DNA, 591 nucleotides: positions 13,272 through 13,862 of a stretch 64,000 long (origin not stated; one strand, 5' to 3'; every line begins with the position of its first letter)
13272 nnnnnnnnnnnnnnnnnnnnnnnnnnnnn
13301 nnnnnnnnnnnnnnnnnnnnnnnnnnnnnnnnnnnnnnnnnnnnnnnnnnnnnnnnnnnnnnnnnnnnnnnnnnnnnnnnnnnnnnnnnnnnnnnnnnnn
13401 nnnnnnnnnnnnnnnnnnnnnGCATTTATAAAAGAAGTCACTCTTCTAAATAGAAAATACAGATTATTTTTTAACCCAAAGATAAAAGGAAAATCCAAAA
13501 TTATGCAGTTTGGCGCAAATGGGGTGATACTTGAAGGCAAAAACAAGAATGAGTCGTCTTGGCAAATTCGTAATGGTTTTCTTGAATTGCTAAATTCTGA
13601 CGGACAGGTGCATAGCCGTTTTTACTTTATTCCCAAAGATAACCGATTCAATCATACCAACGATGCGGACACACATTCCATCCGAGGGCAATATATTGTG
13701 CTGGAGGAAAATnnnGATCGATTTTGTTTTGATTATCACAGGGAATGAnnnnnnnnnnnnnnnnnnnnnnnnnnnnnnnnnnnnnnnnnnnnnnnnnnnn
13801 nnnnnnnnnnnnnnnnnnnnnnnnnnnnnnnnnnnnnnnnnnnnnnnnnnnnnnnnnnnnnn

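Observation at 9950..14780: AT-rich accessory island encoding a soluble KAP P-loop NTPase fused to about 14 LRRs (NLR-like single-protein sensor candidate)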

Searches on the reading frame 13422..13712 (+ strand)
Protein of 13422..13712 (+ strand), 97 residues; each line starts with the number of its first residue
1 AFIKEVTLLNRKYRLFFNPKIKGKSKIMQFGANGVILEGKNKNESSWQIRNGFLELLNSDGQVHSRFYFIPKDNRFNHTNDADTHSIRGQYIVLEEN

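Call 21: find_homologous_proteins(query=window:13422-13712:+, max_evalue=0.001)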
Query seq(97 aa): 3 candidates shared short words with the query, none scored E <= 0.001.

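Call 22: search_protein_families(library=pfam, proteins=[window:13422-13712:+], max_evalue=10)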
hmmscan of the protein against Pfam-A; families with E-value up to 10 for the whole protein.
seq(97 aa): 1 family
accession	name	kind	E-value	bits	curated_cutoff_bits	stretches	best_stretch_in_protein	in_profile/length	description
PF00541.23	Adeno_knob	-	0.00087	19.4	25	1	27-96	67-133/182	Adenoviral fibre protein (knob domain)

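Call 33: predict_structure(alignment_id=A2)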
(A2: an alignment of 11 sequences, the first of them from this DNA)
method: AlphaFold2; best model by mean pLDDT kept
length: 97 residues; sequences in the alignment: 11
mean_pLDDT: 88.4   pTM: 0.81
mean pLDDT of the five models: 88.4, 86.4, 84.3, 69.4, 59.2
residues with pLDDT >= 90: 61; 70-90: 28; 50-70: 8; < 50: 0
segments of 3 or more residues with pLDDT < 50: none
pLDDT, mean of each block of 10 residues (from residue 1): 80 85 84 94 93 94 93 90 84 85
secondary structure, 60 per line:
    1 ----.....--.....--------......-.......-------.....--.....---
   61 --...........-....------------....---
elements in order: H5-8 E12-16 E25-30 E35-38 E46-50 E53-57 E63-70 E75-78 E91-94

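Call 42: search_protein_representatives(alignment_id=A2)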
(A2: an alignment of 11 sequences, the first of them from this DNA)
Query: 11 sequences, 100 profile positions. Proteins with E-value up to 0.001 (for the whole library): 434; up to 1e-10: 290; up to 1e-30: 15. The best 150 are listed.
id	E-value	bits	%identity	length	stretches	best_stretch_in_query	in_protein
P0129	3.0e-48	178.2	-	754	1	2-99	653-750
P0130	7.6e-43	160.9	-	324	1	3-99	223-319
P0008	3.1e-40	152.5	-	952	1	2-99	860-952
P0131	7.4e-38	144.9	-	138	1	4-99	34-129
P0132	9.6e-37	141.3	-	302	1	3-99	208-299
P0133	1.3e-36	140.9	-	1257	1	2-99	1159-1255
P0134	3.5e-36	139.5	-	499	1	2-100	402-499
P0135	4.4e-35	136.0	-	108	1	1-99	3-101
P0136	3.5e-34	133.1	-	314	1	1-99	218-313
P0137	5.8e-34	132.4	-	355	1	3-99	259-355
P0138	7.0e-34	132.1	-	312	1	7-98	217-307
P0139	6.9e-33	128.9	-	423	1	2-100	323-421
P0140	1.3e-31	124.8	-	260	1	2-99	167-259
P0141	1.9e-31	124.3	-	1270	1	3-99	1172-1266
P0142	7.5e-31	122.4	-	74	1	27-99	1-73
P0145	4.9e-28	113.4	-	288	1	2-99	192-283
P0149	3.5e-27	110.6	-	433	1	3-99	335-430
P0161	1.2e-23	99.3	-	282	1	5-99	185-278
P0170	7.5e-23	96.7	-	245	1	3-91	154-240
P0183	1.7e-21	92.3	-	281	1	4-91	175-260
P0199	3.1e-20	88.3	-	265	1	3-91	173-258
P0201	4.8e-20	87.7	-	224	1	2-98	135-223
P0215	1.9e-19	85.8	-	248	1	4-91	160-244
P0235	8.6e-19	83.7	-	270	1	4-98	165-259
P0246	3.3e-18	81.8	-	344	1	3-92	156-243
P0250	4.3e-18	81.5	-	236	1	3-92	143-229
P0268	2.1e-17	79.2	-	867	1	4-98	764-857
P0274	2.8e-17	78.8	-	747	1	3-91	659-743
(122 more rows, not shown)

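Call 43: search_protein_families(library=pfam, proteins=[P0129, P0130, P0132, P0133, P0134, P0137, P0139, P0141, P0149, P0268], max_evalue=0.001)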
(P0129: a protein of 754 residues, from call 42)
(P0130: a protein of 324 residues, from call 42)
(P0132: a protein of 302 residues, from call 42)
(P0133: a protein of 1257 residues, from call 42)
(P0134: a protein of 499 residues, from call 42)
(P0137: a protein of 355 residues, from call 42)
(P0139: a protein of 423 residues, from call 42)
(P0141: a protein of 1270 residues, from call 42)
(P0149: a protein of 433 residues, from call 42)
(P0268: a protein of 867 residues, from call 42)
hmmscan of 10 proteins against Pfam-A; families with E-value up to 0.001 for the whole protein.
P0129 (754 aa): 5 families
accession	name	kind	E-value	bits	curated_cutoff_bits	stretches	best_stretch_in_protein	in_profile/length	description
PF12799.13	LRR_4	-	3.8e-28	97.3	27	3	462-503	1-43/44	Leucine Rich repeats (2 copies)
PF13855.12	LRR_8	-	1.9e-11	44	27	1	456-494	19-59/61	Leucine rich repeat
PF23598.1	LRR_14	-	5.6e-11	42.2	40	2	514-621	33-141/353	Leucine-rich repeat region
PF25019.1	LRR_R13L1-DRL21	-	3.3e-07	30.7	27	0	560-626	60-127/127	R13L1/DRL21 LRRs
PF23952.1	LRR_EndoS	-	4.1e-06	27.4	27.9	0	598-633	27-62/116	Endo-beta-N-acetylglucosaminidase EndoS LRR domain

P0130 (324 aa): 0 families

P0132 (302 aa): 0 families

P0133 (1257 aa): 3 families
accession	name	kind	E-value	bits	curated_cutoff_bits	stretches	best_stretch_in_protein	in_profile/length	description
PF07693.20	KAP_NTPase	-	2.4e-25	89.8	20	1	46-423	2-288/293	KAP family P-loop domain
PF24883.2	NPHP3_N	-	1.2e-07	32.5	24.8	0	66-150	26-110/164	Nephrocystin 3, N-terminal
PF13191.12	AAA_16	-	5.6e-06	27.4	32.6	1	63-293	25-158/167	AAA ATPase domain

P0134 (499 aa): 0 families

P0137 (355 aa): 1 family
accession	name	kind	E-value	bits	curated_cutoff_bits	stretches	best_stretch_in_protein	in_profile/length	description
PF05014.21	Nuc_deoxyrib_tr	-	0.00022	21.8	28.8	1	41-88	53-102/117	Nucleoside 2-deoxyribosyltransferase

P0139 (423 aa): 3 families
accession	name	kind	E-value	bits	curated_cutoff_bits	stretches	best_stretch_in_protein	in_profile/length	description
PF00069.31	Pkinase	-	3.2e-30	105.8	31.7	1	51-291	18-255/263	Protein kinase domain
PF07714.23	PK_Tyr_Ser-Thr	-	4.6e-24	85.6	23.1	1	30-290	5-251/258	Protein tyrosine and serine/threonine kinase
PF03109.22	ABC1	-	7e-06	25.8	22.9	1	109-189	143-219/244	ABC1 atypical kinase-like domain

P0141 (1270 aa): 5 families
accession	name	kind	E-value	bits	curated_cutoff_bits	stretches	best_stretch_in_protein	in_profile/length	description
PF07693.20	KAP_NTPase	-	4.3e-27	95.6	20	1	37-409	3-289/293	KAP family P-loop domain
PF13401.12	AAA_22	-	7.7e-06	26.7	27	0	52-128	5-65/130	AAA domain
PF24883.2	NPHP3_N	-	0.00072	20.2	24.8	0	47-122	17-92/164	Nephrocystin 3, N-terminal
PF13191.12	AAA_16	-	0.00073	20.5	32.6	0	258-285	122-148/167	AAA ATPase domain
PF01637.24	ATPase_2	-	0.00074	19.8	33.2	0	231-282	69-123/225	ATPase domain predominantly from Archaea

P0149 (433 aa): 3 families
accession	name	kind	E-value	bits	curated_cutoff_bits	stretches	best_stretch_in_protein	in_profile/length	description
PF00069.31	Pkinase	-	4.1e-31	108.8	31.7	1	38-295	3-245/263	Protein kinase domain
PF07714.23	PK_Tyr_Ser-Thr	-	8.1e-27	94.6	23.1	1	39-292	4-257/258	Protein tyrosine and serine/threonine kinase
PF01636.29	APH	-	0.00025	21.3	23.2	0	120-193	131-202/239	Phosphotransferase enzyme family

P0268 (867 aa): 3 families
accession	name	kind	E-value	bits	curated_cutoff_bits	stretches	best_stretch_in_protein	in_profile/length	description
PF07693.20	KAP_NTPase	-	1.4e-37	130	20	1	20-329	3-286/293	KAP family P-loop domain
PF13191.12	AAA_16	-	0.0001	23.3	32.6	0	23-228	10-158/167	AAA ATPase domain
PF13401.12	AAA_22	-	0.00031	21.5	27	0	38-228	6-109/130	AAA domain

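Call 44: search_protein_families(library=pfam, proteins=[P0145, P0161, P0170, P0183, P0199, P0215, P0235, P0250, P0274, P0246], max_evalue=0.001)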
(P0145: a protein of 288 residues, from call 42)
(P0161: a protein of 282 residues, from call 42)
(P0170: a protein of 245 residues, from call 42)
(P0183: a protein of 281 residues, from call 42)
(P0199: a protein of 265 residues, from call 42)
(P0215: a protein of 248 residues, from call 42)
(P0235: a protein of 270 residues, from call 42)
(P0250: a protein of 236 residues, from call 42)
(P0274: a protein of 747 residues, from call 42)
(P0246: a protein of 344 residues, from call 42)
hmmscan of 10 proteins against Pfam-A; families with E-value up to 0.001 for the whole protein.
P0145 (288 aa): 0 families

P0161 (282 aa): 0 families

P0170 (245 aa): 0 families

P0183 (281 aa): 0 families

P0199 (265 aa): 0 families

P0215 (248 aa): 0 families

P0235 (270 aa): 0 families

P0250 (236 aa): 1 family
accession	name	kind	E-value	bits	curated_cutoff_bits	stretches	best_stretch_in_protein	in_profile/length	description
PF10137.14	CAP12-PCTIR_TIR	-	6.3e-23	81.5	24.7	1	2-95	26-116/119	CAP12/Pycsar effector protein, TIR domain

P0274 (747 aa): 3 families
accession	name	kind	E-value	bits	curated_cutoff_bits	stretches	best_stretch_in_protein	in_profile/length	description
PF00069.31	Pkinase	-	2.4e-17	63.7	31.7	1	430-569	3-141/263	Protein kinase domain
PF07714.23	PK_Tyr_Ser-Thr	-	9.1e-13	48.5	23.1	1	430-570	3-146/258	Protein tyrosine and serine/threonine kinase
PF01163.29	RIO1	-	2.8e-05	24.3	22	1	501-595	79-170/187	RIO domain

P0246 (344 aa): 0 families

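Call 48: find_encoding_contigs(protein=P0250, flank=6000, max_places=4)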
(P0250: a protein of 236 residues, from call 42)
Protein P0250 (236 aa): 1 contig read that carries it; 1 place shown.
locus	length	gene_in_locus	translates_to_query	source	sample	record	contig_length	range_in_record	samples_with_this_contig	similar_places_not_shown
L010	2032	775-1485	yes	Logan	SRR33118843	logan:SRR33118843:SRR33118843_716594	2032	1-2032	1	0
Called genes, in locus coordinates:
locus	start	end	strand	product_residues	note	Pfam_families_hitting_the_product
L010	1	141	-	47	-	?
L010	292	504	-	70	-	-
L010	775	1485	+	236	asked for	PF10137:CAP12-PCTIR_TIR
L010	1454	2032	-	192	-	?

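Call 49: find_encoding_contigs(protein=P0161, flank=6000, max_places=4)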
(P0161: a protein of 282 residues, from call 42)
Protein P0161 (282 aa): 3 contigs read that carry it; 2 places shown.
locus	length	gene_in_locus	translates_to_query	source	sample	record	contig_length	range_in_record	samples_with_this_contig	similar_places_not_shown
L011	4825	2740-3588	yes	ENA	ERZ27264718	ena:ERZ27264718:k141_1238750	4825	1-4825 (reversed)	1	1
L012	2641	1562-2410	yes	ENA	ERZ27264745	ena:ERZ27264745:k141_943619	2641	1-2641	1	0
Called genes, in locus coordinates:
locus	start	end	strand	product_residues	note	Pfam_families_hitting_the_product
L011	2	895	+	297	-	?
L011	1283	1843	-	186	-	-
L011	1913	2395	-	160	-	-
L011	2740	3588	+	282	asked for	-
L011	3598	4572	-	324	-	PF24624:Int_N (weak), PF00589:Phage_integrase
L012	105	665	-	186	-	-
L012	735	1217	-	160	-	-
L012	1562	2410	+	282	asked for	-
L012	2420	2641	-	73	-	?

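Call 50: find_related_loci(query=A2, collection=genome_contigs, flank=10000)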
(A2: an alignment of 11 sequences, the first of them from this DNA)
Query A2 (97 aa) in genome_contigs; peptide patterns used: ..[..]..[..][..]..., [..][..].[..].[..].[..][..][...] (x = any residue, [..] = any of these).
46 stretches matched a pattern; 2 encode a relative of the query (tblastn E <= 1e-3); 2 distinct loci.
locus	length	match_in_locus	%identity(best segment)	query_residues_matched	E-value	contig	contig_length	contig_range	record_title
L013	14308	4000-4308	57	1-96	1e-37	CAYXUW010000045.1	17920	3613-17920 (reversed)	MAG TPA_asm: uncultured Pirellulales bacterium isolate binchicken_co178_121 genome assembly, contig: NODE_4035_length_17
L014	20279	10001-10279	51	6-97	3e-23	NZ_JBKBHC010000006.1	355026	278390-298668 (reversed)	MAG: Ferrovibrio sp. isolate 21I_052.bin.13 NODE_15_length_355026_cov_5.856584, whole genome shotgun sequence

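Call 51: find_related_loci(query=A2, collection=viral_contigs, flank=8000)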
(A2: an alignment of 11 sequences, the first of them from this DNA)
Query A2 (97 aa) in viral_contigs; peptide patterns used: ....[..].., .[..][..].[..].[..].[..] (x = any residue, [..] = any of these).
136 stretches matched a pattern, but none encodes a relative of the query by tblastn (E <= 1e-3).

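Call 60: search_protein_families(library=padloc, proteins=[P0161, P0145, P0130, P0137, P0250, P0138, P0139, P0133, P0268, P0201], max_evalue=0.01)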
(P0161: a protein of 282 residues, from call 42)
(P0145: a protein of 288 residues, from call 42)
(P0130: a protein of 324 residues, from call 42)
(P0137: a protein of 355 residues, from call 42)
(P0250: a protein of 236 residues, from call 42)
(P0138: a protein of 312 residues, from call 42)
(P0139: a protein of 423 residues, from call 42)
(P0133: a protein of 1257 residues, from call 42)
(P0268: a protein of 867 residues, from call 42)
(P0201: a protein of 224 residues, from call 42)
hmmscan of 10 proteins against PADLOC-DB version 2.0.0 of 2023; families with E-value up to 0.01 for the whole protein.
P0161 (282 aa): 0 families

P0145 (288 aa): 0 families

P0130 (324 aa): 0 families

P0137 (355 aa): 1 family
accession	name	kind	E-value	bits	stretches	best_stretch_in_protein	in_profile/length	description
PDLC00733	Effector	-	5e-10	36.7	1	38-108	291-361/388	TIR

P0250 (236 aa): 9 families
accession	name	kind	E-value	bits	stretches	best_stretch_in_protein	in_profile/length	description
PDLC00731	Effector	-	2.5e-30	103.5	1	2-120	182-298/306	TIR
PDLC00732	Effector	-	3.3e-30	103.1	1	3-118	179-292/301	TIR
PDLC00729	Effector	-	1.2e-28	98.5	1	2-109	30-134/310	TIR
PDLC02371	PycTIR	-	4.3e-21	73.5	1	2-117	179-279/288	-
PDLC05005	PDC-S35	-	1.4e-12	45.9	1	27-92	168-232/264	-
PDLC05004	PDC-S35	-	5.9e-11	40.5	1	28-96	170-238/265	-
PDLC05007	PDC-S35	-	2.6e-09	35.1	1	28-92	184-247/278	-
PDLC05006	PDC-S35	-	3.6e-08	31.1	1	15-102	121-210/231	-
PDLC05003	PDC-S35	-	4.3e-07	27.7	1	25-97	138-214/245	-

P0138 (312 aa): 3 families
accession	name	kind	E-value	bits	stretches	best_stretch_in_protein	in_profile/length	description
PDLC03016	TIR-TM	-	5e-09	34.4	1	29-156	3-128/293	-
PDLC05062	PDC-S66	-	0.0041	14.6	1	16-106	138-224/282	-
PDLC02012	SAVED5--SAVED_TIR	-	0.0092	13.1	0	22-112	9-95/404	-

P0139 (423 aa): 35 families (the best 25 are shown)
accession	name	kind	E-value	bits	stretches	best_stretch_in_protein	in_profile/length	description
PDLC04042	PD-T4-6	-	2.5e-42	143.5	1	24-309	9-280/292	-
PDLC04060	PD-T4-6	-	9.5e-40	134.9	1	26-329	10-297/486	-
PDLC04138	mad6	-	4.9e-39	132.7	1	23-320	50-329/659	mads_6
PDLC04047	PD-T4-6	-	8.4e-38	128.3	1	24-321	10-293/327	-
PDLC04053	PD-T4-6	-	1.2e-37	128.1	1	21-303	6-273/311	-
PDLC04061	PD-T4-6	-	3e-35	120.7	1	24-310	16-292/510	-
PDLC04048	PD-T4-6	-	2.7e-33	113.8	1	24-295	10-266/354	-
PDLC04057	PD-T4-6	-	1.1e-31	108.3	1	53-317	29-283/443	-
PDLC04054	PD-T4-6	-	1.8e-30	104.6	1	20-299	6-271/347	-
PDLC04041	PD-T4-6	-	3.3e-29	100.4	1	57-294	53-286/443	-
PDLC04055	PD-T4-6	-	1.6e-28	97.7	1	55-317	93-351/496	-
PDLC04052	PD-T4-6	-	3.5e-28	97.1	1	53-300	30-275/496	-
PDLC04039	PD-T4-6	-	5.4e-28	96.2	1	18-259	8-236/458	-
PDLC04064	PD-T4-6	-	1.5e-26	91.3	1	51-287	39-266/369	-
PDLC04043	PD-T4-6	-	2.7e-26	90.6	1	53-341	36-313/452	-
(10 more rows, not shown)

P0133 (1257 aa): 6 families
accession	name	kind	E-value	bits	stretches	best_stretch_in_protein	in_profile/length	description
PDLC02209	QatA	-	9.8e-16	55.5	1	45-153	15-125/646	-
PDLC02210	QatA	-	3.6e-12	43.6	1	62-150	32-119/593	-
PDLC02361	PifA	-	2.2e-11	41.1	1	47-160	27-140/720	PifA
PDLC04959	PDC-S20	-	5.3e-08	30.8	1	46-138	24-118/464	-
PDLC04958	PDC-S20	-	7.5e-07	26.8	1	56-123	22-90/458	-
PDLC04957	PDC-S20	-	2.6e-05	21.9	1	52-137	20-113/446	-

P0268 (867 aa): 6 families
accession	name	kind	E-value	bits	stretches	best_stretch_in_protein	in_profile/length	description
PDLC02361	PifA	-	3.7e-120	400.6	1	5-737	8-709/720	PifA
PDLC02209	QatA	-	5.2e-10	36.6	2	139-277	140-285/646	-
PDLC04959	PDC-S20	-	7.9e-09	33.5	1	10-253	15-237/464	-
PDLC02210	QatA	-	8.7e-08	29.1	1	35-278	30-282/593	-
PDLC04956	PDC-S20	-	0.0015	16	0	12-64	10-60/450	-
PDLC04957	PDC-S20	-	0.0017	15.9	0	202-272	182-254/446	-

P0201 (224 aa): 0 families

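Call 61: search_protein_families(library=ncbifam, proteins=[P0161, P0145, P0130, P0137, P0250, P0138, P0139, P0133, P0268, P0201], max_evalue=0.01)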
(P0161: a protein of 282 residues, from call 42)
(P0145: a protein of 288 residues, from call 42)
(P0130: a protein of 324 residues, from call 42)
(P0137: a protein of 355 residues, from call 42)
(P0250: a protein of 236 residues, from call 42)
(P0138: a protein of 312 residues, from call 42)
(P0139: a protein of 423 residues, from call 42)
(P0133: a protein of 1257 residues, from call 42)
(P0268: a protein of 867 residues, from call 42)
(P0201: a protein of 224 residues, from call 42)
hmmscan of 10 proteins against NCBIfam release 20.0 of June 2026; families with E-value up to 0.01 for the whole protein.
P0161 (282 aa): 0 families

P0145 (288 aa): 0 families

P0130 (324 aa): 0 families

P0137 (355 aa): 0 families

P0250 (236 aa): 2 families
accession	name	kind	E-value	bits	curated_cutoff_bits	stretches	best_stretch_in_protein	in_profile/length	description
NF050172.1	CDNTAsCap12CFB2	equivalog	4e-21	75.5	450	1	2-101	29-125/312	CBASS system CD-NTase-associated NAD(+) hydrolase Cap12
NF050171.1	CDNTAsCap12CFB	equivalog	2.7e-20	72.8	450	1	3-103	32-129/305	CBASS system CD-NTase-associated NAD(+) hydrolase Cap12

P0138 (312 aa): 1 family
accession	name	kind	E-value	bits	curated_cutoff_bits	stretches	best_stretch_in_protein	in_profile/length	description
NF042941.1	Retron_TIR_antiphage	equivalog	0.0005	19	600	1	25-119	338-432/464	TIR domain-containing anti-phage reverse transcriptase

P0139 (423 aa): 19 families
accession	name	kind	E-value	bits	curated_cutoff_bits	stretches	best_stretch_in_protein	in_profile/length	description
NF033483.0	PknB_PASTA_kin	equivalog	6.2e-40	137.8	450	1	52-310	27-278/563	Stk1 family PASTA domain-containing Ser/Thr kinase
NF047741.1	antiphage_MADS6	equivalog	7.7e-24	84.1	460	2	12-153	482-610/612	methylation-associated defense system protein kinase MAD6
TIGR03903.1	TOMM_kin_cyc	equivalog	3.3e-20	71.6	705.75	1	60-237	6-188/1267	TOMM system kinase/cyclase fusion protein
NF052427.1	StpK7MSMEG_1200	equivalog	1.7e-18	66.4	900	1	25-267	8-238/601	serine/threonine protein kinase StpK7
NF038150.1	lanthi_synth_IV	equivalog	4e-12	45.3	650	1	109-287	268-443/851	class IV lanthionine synthetase LanL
NF058632.1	SerThrKinPrkT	equivalog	1.4e-11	44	280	1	92-182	79-163/322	serine/threonine protein kinase PrkT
NF011463.0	PRK14879.1-4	equivalog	6.9e-10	38.7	188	1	63-187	50-163/237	Kae1-associated kinase Bud32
NF009651.0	PRK13184.1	equivalog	2.1e-09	35.9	839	1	77-298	48-287/932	serine/threonine-protein kinase PknD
NF053615.1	SerThrKinAfsKStmc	equivalog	4.3e-09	35.6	1300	1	78-290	59-257/809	protein serine/threonine kinase AfsK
NF033442.0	BREX_PglW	equivalog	3.3e-07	28.4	990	1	78-293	555-761/1391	BREX system serine/threonine kinase PglW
TIGR03724.2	arch_bud32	equivalog_domain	2.6e-06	27.1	125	1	108-183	67-130/193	KEOPS complex kinase/ATPase Bud32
NF038151.1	lanthi_synth_III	equivalog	2.8e-06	26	575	1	109-197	299-395/833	class III lanthionine synthetase LanKC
NF043056.1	T4SS_LegK1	equivalog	9.1e-06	24.5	550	1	109-228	154-280/516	Dot/Icm T4SS effector kinase LegK1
NF011460.0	PRK14879.1-1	equivalog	1.7e-05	24.1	199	1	110-183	87-156/232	Kae1-associated kinase Bud32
NF011464.0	PRK14879.1-7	equivalog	2.1e-05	24.4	246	1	110-184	82-149/221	Kae1-associated kinase Bud32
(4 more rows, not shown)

P0133 (1257 aa): 1 family
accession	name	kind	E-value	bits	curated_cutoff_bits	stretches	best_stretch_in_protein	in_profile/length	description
NF041923.1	QatA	equivalog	1.9e-17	63.2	600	1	45-152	15-124/628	Qat anti-phage system ATPase QatA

P0268 (867 aa): 1 family
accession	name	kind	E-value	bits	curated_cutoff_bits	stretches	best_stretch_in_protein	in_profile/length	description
NF041923.1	QatA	equivalog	1.8e-12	46.7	600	2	138-278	139-285/628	Qat anti-phage system ATPase QatA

P0201 (224 aa): 0 families

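Call 83: search_protein_families(library=padloc, proteins=[L011:1283-1843:-, L011:1913-2395:-], max_evalue=0.01)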
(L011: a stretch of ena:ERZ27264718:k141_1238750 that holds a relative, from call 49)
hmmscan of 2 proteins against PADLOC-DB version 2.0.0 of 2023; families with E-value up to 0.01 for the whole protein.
L011:1283-1843:- (186 aa): 0 families

L011:1913-2395:- (160 aa): 0 families

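Call 93: fold_search(model_id=the predicted structure, library=viral)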
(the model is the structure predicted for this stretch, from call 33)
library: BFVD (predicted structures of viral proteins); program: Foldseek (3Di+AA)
matches with E <= 10: 608; with E <= 0.001: 0
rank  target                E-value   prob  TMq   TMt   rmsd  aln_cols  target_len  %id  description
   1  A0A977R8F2            8.3e-02  0.89  0.43  0.46   5.9        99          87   13  (no name in the UniProt tables at hand)
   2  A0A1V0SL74            2.0e-01  0.91  0.54  0.28   5.4       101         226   15  Uncharacterized protein [Klosneuvirus KNV1]
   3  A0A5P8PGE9            2.3e-01  0.16  0.23  0.19  11.8        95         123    9  (no name in the UniProt tables at hand)
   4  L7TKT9                2.7e-01  0.69  0.39  0.32   6.9        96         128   21  (no name in the UniProt tables at hand)
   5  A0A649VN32            3.2e-01  0.38  0.31  0.27   7.5        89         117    9  Uncharacterized protein [Arthrobacter phage Mufasa8]
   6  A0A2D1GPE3            3.6e-01  0.63  0.36  0.34   7.2        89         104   12  Uncharacterized protein [Escherichia phage SRT8]
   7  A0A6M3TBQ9            3.6e-01  0.18  0.31  0.28  11.8       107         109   14  (no name in the UniProt tables at hand)
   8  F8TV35                4.2e-01  0.09  0.24  0.09  14.1       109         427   12  (no name in the UniProt tables at hand)
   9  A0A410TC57            5.0e-01  0.44  0.33  0.45   9.5        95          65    8  (no name in the UniProt tables at hand)
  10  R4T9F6                5.0e-01  0.28  0.31  0.32   6.7        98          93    8  Uncharacterized protein [Halogranum tailed virus 1]
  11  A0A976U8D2            5.0e-01  0.25  0.29  0.29   7.7        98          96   11  Uncharacterized protein [Microbacterium phage PineapplePizza]
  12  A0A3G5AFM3            5.3e-01  0.38  0.34  0.11   5.9        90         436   10  Uncharacterized protein [Solivirus sp.]
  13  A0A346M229            5.6e-01  0.07  0.19  0.06  13.8       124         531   11  (no name in the UniProt tables at hand)
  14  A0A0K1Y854            5.9e-01  0.33  0.37  0.09  11.5       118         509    4  (no name in the UniProt tables at hand)
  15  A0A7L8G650            5.9e-01  0.28  0.36  0.29   9.6        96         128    5  (no name in the UniProt tables at hand)
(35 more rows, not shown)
